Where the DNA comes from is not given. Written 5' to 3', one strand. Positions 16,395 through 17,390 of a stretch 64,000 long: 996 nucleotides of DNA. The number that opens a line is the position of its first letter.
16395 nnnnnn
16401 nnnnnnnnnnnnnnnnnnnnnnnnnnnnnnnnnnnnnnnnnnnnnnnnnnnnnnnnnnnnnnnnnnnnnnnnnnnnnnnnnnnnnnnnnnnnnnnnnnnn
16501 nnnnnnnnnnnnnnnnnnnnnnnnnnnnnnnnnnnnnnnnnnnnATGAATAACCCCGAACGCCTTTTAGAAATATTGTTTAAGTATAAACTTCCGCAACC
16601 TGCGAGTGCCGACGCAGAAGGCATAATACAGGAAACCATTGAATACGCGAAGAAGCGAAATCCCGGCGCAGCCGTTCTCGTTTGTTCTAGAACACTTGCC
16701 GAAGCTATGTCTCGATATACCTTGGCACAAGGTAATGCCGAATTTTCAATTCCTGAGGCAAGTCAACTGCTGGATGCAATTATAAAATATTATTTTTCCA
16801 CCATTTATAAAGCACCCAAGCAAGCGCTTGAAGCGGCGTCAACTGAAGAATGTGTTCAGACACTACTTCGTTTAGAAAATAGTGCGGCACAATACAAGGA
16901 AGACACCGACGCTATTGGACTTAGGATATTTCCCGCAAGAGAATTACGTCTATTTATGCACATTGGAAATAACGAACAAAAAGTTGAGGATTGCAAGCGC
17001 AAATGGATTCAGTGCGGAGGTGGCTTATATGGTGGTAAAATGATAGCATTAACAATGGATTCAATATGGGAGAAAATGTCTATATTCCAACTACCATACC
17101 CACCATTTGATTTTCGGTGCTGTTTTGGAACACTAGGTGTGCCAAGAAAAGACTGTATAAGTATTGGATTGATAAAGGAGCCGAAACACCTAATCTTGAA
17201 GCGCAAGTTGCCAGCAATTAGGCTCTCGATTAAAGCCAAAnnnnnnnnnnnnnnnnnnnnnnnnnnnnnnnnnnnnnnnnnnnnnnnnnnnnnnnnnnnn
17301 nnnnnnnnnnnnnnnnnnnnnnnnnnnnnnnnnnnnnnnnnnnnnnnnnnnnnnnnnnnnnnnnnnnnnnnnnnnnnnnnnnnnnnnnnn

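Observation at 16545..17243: Lysogeny-operon moron carrying a diverged copy of the phage's own MuF core domain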

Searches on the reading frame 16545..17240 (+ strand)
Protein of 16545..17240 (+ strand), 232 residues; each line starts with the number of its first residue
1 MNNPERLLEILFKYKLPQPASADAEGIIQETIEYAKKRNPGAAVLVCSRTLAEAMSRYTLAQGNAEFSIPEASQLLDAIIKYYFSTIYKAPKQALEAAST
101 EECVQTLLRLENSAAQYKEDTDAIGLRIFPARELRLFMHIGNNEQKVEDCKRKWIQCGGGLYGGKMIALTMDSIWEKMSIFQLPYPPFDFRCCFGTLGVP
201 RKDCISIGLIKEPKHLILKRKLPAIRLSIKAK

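Call 5: search_protein_families(library=pfam, proteins=[window:16545-17240:+], max_evalue=1)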
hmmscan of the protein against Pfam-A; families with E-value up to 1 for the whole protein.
window:16545-17240:+ (232 aa): 2 families
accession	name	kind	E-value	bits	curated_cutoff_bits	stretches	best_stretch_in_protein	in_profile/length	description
PF06600.16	DUF1140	-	0.013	16.4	25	1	45-81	34-70/99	Protein of unknown function (DUF1140)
PF20121.4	DUF6511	-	0.041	14.7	28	1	42-90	10-58/69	Family of unknown function (DUF6511)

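Call 6: search_protein_families(library=phrogs, proteins=[window:16545-17240:+], max_evalue=1)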
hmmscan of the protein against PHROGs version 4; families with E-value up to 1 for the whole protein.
window:16545-17240:+ (232 aa): 2 families
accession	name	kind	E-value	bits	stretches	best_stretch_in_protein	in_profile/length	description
phrog_21342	-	unknown function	0.19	12.8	1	43-89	77-123/157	-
phrog_1083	-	unknown function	0.38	12.1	0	47-80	40-73/109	-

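Call 7: find_homologous_proteins(query=window:16545-17240:+)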
Query window:16545-17240:+ (232 aa): 8 proteins with E <= 0.001 among 418 candidates.
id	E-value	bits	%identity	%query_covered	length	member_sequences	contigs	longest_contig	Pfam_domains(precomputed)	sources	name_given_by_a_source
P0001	1.4e-151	520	100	100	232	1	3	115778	-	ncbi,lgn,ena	-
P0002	1.4e-100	353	71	94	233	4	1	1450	-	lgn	-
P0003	1.7e-98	347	68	98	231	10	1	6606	-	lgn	-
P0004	1.3e-74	268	56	96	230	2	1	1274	-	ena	-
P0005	1.7e-74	268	56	98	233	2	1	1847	-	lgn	-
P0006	4.6e-73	263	55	97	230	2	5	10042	-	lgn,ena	-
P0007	7.2e-70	253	54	96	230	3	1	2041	-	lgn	-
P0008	2.1e-69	251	52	96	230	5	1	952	-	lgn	-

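Call 8: search_dna_similar(query=window:16545-17240:+, collection=phages, mode=protein, max_evalue=0.001, max_rows=30)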
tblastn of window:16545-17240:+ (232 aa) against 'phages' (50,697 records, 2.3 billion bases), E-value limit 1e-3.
No match.

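Call 9: find_encoding_contigs(protein=P0001, flank=10000, max_places=4)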
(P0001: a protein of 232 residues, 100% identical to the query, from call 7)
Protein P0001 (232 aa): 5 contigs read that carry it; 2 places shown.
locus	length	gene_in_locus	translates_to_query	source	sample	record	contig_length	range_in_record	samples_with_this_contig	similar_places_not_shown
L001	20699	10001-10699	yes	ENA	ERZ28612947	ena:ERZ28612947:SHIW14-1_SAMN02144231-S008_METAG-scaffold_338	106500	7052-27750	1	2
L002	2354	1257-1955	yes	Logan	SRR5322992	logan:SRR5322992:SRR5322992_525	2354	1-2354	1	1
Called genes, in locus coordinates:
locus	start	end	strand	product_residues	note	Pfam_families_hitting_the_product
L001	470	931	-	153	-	-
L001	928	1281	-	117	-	-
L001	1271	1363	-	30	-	-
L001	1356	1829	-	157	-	-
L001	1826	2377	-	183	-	-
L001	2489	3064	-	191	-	PF07352:Phage_Mu_Gam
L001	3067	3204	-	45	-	-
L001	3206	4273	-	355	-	PF05621:TniB, PF13173:AAA_14 (weak), PF13401:AAA_22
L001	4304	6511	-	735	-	-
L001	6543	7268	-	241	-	PF11300:DUF3102 (faint)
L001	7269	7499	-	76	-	-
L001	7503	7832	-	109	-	-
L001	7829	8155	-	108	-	-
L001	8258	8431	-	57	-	-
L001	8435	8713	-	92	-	-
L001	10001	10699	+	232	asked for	-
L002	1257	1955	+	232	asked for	-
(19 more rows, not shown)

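Call 10: find_encoding_contigs(protein=P0006, flank=10000, max_places=5)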
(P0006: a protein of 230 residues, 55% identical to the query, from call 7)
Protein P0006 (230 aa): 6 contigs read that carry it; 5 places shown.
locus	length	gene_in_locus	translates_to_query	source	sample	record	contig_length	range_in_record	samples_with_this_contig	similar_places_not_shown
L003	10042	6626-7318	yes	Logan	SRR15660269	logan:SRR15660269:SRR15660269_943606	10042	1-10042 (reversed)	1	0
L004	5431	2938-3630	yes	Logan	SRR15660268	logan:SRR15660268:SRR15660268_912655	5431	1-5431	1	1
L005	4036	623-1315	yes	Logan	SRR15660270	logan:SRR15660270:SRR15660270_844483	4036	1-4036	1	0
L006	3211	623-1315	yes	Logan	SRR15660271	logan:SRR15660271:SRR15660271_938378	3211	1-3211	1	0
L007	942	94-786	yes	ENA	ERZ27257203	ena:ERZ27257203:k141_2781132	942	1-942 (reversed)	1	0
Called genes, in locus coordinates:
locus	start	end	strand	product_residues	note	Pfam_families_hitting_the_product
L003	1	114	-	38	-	?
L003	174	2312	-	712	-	-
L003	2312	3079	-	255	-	-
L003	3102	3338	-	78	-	-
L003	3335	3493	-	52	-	-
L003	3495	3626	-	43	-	-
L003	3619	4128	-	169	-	-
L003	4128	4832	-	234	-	-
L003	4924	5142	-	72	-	-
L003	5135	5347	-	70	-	-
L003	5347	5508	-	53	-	-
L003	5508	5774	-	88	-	-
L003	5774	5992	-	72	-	-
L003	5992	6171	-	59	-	PF13560:HTH_31 (weak)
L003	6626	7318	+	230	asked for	-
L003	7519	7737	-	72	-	-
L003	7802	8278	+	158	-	-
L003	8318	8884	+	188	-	-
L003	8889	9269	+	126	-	-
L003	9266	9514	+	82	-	-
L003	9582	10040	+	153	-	?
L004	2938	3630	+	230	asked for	-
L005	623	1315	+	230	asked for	-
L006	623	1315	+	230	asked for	-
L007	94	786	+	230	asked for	-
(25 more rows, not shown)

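Call 11: find_encoding_contigs(protein=P0003, flank=10000, max_places=4)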
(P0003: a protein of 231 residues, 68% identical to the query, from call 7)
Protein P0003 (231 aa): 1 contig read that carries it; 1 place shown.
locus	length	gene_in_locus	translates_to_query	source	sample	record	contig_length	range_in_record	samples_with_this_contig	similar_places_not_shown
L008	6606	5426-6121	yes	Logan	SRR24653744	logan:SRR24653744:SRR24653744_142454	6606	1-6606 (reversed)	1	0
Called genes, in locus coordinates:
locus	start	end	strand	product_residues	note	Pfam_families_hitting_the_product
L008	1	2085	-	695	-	?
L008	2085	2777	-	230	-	PF11300:DUF3102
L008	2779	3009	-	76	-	-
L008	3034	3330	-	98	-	-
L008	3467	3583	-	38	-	-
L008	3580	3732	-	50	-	-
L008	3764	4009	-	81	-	PF14354:Lar_restr_allev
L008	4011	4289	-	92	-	-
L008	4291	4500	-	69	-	-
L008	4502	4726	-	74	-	-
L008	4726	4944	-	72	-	-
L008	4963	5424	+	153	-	PF13560:HTH_31 (faint), PF01381:HTH_3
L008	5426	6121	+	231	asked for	-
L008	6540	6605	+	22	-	?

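Call 16: search_solved_structures(query=window:16545-17240:+, max_evalue=10)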
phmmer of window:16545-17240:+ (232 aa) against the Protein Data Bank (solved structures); distinct sequences matched with E-value up to 10: 1.
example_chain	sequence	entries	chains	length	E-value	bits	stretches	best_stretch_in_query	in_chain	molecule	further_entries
4r6y_A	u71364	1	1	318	0.1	15.3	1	26-105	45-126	Putative 2-aminoethylphosphonate-binding periplasmic protein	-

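Call 28: predict_structure(alignment_id=A1)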
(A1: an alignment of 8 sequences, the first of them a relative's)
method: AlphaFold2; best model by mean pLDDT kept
length: 232 residues; sequences in the alignment: 8
mean_pLDDT: 65.0   pTM: 0.59
mean pLDDT of the five models: 65.0, 63.5, 60.9, 57.1, 54.3
residues with pLDDT >= 90: 59; 70-90: 42; 50-70: 43; < 50: 88
segments of 3 or more residues with pLDDT < 50: 118-126, 131-140, 169-172, 174-232
pLDDT, mean of each block of 10 residues (from residue 1): 73 93 92 88 90 95 91 95 81 72 79 54 48 44 60 57 53 45 31 38 42 37 41 42
secondary structure, 60 per line:
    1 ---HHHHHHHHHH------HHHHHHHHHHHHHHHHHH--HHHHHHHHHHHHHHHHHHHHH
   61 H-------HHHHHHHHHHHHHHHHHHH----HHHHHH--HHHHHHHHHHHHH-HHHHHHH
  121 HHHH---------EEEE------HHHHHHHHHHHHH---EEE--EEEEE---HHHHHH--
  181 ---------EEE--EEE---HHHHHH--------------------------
elements in order: H4-13 H20-37 H40-61 H69-87 H92-97 H100-112 H114-124 E134-137 H144-156 E160-162 E165-169 H173-178 E190-192 E195-197 H201-206

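Call 37: predict_structure(alignment_id=A3)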
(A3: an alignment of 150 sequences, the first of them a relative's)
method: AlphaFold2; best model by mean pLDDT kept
length: 232 residues; sequences in the alignment: 150
mean_pLDDT: 93.1   pTM: 0.85
mean pLDDT of the five models: 93.1, 93.1, 92.7, 91.7, 91.7
residues with pLDDT >= 90: 206; 70-90: 6; 50-70: 14; < 50: 6
segments of 3 or more residues with pLDDT < 50: 216-220
pLDDT, mean of each block of 10 residues (from residue 1): 87 97 97 97 97 97 96 98 97 97 98 96 96 96 95 98 98 98 98 97 96 59 63 64
secondary structure, 60 per line:
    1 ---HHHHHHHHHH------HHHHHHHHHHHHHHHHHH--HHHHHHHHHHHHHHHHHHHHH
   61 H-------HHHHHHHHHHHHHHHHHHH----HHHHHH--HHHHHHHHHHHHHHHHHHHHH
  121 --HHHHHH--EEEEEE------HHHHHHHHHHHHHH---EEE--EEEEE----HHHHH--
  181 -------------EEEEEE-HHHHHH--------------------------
elements in order: H4-13 H20-37 H40-61 H69-87 H92-97 H100-120 H123-128 E131-136 H143-156 E160-162 E165-169 H174-178 E194-199 H201-206

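Call 41: fold_search(model_id=the predicted structure, library=pdb)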
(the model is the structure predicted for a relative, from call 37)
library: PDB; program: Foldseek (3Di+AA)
matches with E <= 10: 55; with E <= 0.001: 0
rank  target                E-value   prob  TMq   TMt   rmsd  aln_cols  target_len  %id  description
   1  2ot3_A                1.0e+00  0.12  0.21  0.20  13.3       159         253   12  Crystal structure of rabex-5 VPS9 domain in complex with nucleotide free RAB21 (released 2007-04-24)
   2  2z4y_A                1.6e+00  0.06  0.16  0.13  14.8       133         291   14  S. cerevisiae geranylgeranyl pyrophosphate synthase in complex with magnesium and BPH-252 (released 2008-07-01)
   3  8hki_g                1.7e+00  0.07  0.13  0.13  12.8       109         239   16  Human TRiC open state (released 2023-12-13)
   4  2e94_A                2.1e+00  0.07  0.16  0.14  13.6       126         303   11  S. cerevisiae geranylgeranyl pyrophosphate synthase in complex with magnesium and BPH-364 (released 2007-06-12)
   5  9hg7_F                2.3e+00  0.03  0.12  0.10  17.5       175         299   13  BAM-SurA complex in the swing-out state (released 2025-04-16)
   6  7bqn_MODEL_1_A        3.4e+00  0.08  0.17  0.29  11.1       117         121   11  Solution NMR structure of fold-C Rei; de novo designed protein with an asymmetric all-alpha topology (released 2021-04-07)
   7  7odm                  3.4e+00  0.03  0.13  0.12  18.4       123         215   12  AmGSTF1 Y118S variant (released 2022-04-20)
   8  1axd_A                3.6e+00  0.05  0.13  0.14  12.0        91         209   11  STRUCTURE OF GLUTATHIONE S-TRANSFERASE-I BOUND WITH THE LIGAND LACTOYLGLUTATHIONE (released 1998-10-28)
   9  9lcx_A                4.5e+00  0.02  0.14  0.06  16.4       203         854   12  Inactive TOD6 with AC DNA substrate (released 2025-11-19)
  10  7c5d_A                4.7e+00  0.02  0.10  0.11  14.1       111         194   19  Crystal structure of TRF2 TRFH domain in complex with a MCPH1 peptide (released 2020-10-21)
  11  3fbz_D                5.3e+00  0.11  0.21  0.35   4.7        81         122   16  Crystal structure of ORF140 of the archaeal virus Acidianus Filamentous Virus 1 (AFV1) (released 2009-11-10)
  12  3bh1_D                5.3e+00  0.01  0.12  0.07  12.9       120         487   13  Crystal structure of protein DIP2346 from Corynebacterium diphtheriae (released 2007-12-11)
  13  4pcq_D                5.6e+00  0.03  0.18  0.26  15.3       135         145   12  Crystal Structure of MtbAldR (Rv2779c) (released 2015-05-06)
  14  3fbl                  6.0e+00  0.09  0.20  0.43   5.4        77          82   16  Crystal structure of ORF132 of the archaeal virus Acidianus Filamentous Virus 1 (AFV1) (released 2009-11-10)
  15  7nsn_A                6.3e+00  0.11  0.21  0.05   6.1        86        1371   14  Multi-domain GH92 alpha-1,2-mannosidase from Neobacillus novalis: mannoimidazole complex (released 2022-09-21)
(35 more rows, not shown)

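Call 44: fold_search(model_id=the predicted structure, library=viral)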
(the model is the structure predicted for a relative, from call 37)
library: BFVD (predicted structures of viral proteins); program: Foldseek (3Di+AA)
matches with E <= 10: 113; with E <= 0.001: 0
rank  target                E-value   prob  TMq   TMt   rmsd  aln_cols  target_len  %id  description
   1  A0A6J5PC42            5.5e-02  0.75  0.33  0.18  10.7       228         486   13  Phage head morphogenesis domain [uncultured Caudovirales phage]
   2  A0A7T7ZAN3            9.2e-02  0.85  0.32  0.26   8.7       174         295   14  Capsid maturation protease [Bacillus phage 268TH004]
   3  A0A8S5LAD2            4.3e-01  0.15  0.26  0.18  13.1       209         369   14  Minor capsid protein [Siphoviridae sp. ctFNZ2]
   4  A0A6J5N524            5.4e-01  0.20  0.29  0.27  11.6       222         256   13  Phage head morphogenesis domain [uncultured Caudovirales phage]
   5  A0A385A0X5            6.4e-01  0.12  0.17  0.24  15.5       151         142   12  (no name in the UniProt tables at hand)
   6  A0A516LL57            7.1e-01  0.21  0.31  0.14  15.7       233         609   12  (no name in the UniProt tables at hand)
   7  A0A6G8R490            8.0e-01  0.08  0.21  0.13  23.8       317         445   13  (no name in the UniProt tables at hand)
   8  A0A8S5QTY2            9.0e-01  0.18  0.27  0.21  15.3       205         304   10  Minor capsid protein [Phage sp. ctfRs3]
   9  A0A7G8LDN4            1.0e+00  0.47  0.25  0.42   5.2        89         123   18  (no name in the UniProt tables at hand)
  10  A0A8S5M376            1.1e+00  0.10  0.27  0.17  20.7       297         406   14  Minor capsid protein [Siphoviridae sp. ctQJR51]
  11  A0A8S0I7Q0            1.1e+00  0.08  0.20  0.11  15.4       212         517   13  (no name in the UniProt tables at hand)
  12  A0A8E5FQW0            1.2e+00  0.04  0.17  0.09  16.2       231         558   12  (no name in the UniProt tables at hand)
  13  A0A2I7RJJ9            1.3e+00  0.13  0.30  0.21  21.2       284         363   10  (no name in the UniProt tables at hand)
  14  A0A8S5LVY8            1.4e+00  0.08  0.13  0.15  10.5       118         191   15  Morphogenesis protein 1 wall, phi29, hydrolase, infection [Podoviridae sp. ctx9R1]
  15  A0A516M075            1.4e+00  0.04  0.18  0.08  19.6       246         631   13  (no name in the UniProt tables at hand)
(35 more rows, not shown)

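Call 46: search_protein_families(library=ncbifam, proteins=[window:16545-17240:+], max_evalue=1)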
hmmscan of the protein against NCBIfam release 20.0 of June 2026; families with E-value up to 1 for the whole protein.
window:16545-17240:+ (232 aa): 0 families

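Call 51: find_related_loci(query=A1, collection=viral_contigs, flank=10000)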
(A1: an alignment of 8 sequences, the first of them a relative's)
Query A1 (232 aa) in viral_contigs; peptide patterns used: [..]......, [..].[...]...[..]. (x = any residue, [..] = any of these).
111 stretches matched a pattern; 42 encode a relative of the query (tblastn E <= 1e-3); 42 distinct loci.
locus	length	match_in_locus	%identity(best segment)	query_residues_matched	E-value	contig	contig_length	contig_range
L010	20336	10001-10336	33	103-217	1e-18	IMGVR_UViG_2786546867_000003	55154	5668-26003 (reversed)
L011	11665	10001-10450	29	37-210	3e-18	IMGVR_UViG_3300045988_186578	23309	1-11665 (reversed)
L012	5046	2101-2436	31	103-217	3e-18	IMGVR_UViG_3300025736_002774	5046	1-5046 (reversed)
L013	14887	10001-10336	31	103-217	3e-18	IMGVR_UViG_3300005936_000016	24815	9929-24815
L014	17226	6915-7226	35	104-211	7e-18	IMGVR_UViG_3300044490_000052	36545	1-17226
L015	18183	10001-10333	35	103-217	1e-17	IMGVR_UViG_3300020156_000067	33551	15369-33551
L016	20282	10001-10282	37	115-211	7e-17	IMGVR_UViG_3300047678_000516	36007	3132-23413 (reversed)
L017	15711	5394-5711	34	108-217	1e-16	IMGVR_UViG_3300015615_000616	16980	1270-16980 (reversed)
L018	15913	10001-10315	35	103-211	1e-16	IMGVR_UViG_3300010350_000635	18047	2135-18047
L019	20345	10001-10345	37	115-231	1e-16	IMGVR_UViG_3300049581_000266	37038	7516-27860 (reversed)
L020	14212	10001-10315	35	103-211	3e-16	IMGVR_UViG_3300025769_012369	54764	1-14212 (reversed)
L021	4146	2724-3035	34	105-212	2e-16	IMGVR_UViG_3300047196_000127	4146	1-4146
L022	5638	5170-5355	47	149-210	3e-16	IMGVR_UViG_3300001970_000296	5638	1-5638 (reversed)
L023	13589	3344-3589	44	126-210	8e-16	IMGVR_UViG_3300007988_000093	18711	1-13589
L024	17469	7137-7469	32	103-217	8e-16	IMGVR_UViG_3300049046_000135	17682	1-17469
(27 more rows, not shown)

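Call 52: find_related_loci(query=A1, collection=genome_contigs, flank=10000)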
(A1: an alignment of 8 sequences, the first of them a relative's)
Query A1 (232 aa) in genome_contigs; peptide patterns used: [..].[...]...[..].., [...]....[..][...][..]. (x = any residue, [..] = any of these).
56 stretches matched a pattern, but none encodes a relative of the query by tblastn (E <= 1e-3).

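Call 90: list_cluster_members(proteins=[P0001, P0142, P0200])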
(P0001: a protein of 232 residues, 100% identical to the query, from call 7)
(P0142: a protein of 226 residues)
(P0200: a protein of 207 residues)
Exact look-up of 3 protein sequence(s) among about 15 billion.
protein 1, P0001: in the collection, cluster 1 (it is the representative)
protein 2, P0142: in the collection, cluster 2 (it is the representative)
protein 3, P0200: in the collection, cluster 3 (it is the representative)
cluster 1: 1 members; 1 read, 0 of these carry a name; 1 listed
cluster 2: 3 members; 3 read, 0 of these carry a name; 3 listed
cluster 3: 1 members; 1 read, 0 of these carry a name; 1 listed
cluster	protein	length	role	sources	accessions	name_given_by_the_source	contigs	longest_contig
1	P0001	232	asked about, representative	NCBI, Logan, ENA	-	-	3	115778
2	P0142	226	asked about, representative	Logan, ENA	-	-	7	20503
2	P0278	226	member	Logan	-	-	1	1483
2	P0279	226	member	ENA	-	-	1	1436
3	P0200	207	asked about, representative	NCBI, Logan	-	-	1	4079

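Call 93: search_protein_families(library=padloc, proteins=[window:16545-17240:+], max_evalue=0.01)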
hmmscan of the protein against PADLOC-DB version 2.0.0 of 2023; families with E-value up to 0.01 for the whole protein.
window:16545-17240:+ (232 aa): 0 families

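Call 97: find_homologous_proteins(query=A6, max_evalue=1e-10)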
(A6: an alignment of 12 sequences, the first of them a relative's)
Query A6 (12 sequences) (232 aa, profile of the alignment): 83 proteins with E <= 1e-10 among 7988 candidates.
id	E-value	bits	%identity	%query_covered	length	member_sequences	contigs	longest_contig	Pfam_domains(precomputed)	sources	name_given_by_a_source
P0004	6.3e-109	381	56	96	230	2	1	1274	-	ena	-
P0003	2.1e-107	376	68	98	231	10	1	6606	-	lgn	-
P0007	1.2e-106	373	54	96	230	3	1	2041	-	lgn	-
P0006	3.0e-106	372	55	97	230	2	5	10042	-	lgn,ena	-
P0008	5.6e-106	371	52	96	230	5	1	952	-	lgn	-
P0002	1.0e-104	367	71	94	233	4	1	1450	-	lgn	-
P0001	4.8e-102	358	100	100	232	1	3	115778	-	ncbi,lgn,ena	-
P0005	4.9e-101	355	56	98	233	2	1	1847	-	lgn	-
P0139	1.7e-85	304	32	88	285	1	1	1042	-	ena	-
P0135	8.2e-48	181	28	92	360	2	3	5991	-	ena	-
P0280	6.8e-30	122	41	48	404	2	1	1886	-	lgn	-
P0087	1.6e-29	121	36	50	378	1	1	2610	-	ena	-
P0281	2.0e-28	117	33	50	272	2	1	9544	-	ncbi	-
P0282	2.3e-28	117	32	50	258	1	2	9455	-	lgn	-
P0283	4.3e-28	116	36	49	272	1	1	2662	-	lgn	-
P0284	8.4e-28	115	32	71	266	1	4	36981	-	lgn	-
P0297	7.8e-27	112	31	50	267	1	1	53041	-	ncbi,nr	ncbi:MAG: hypothetical protein C0518_05560 [Opitutus sp.]|nr:hypothetical protein [Opitutus sp.]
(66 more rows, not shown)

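Call 98: find_encoding_contigs(protein=P0297, flank=9000, max_places=1)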
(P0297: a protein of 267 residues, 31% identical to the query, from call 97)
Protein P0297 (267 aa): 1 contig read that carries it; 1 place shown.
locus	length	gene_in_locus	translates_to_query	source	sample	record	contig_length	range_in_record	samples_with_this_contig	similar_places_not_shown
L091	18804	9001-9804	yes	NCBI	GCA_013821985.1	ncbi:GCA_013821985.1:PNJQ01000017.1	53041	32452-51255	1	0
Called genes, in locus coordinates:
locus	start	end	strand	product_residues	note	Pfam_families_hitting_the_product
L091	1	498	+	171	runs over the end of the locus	-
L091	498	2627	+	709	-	-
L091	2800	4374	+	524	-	PF06074:Portal_Mu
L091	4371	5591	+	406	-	-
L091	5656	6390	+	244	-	-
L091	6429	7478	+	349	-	-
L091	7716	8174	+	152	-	PF07030:Phage_Mu_Gp36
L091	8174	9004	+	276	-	PF02086:MethyltransfD12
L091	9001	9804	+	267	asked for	-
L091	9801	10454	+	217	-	-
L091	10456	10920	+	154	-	-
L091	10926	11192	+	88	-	-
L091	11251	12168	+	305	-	-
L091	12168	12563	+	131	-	-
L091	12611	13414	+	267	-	-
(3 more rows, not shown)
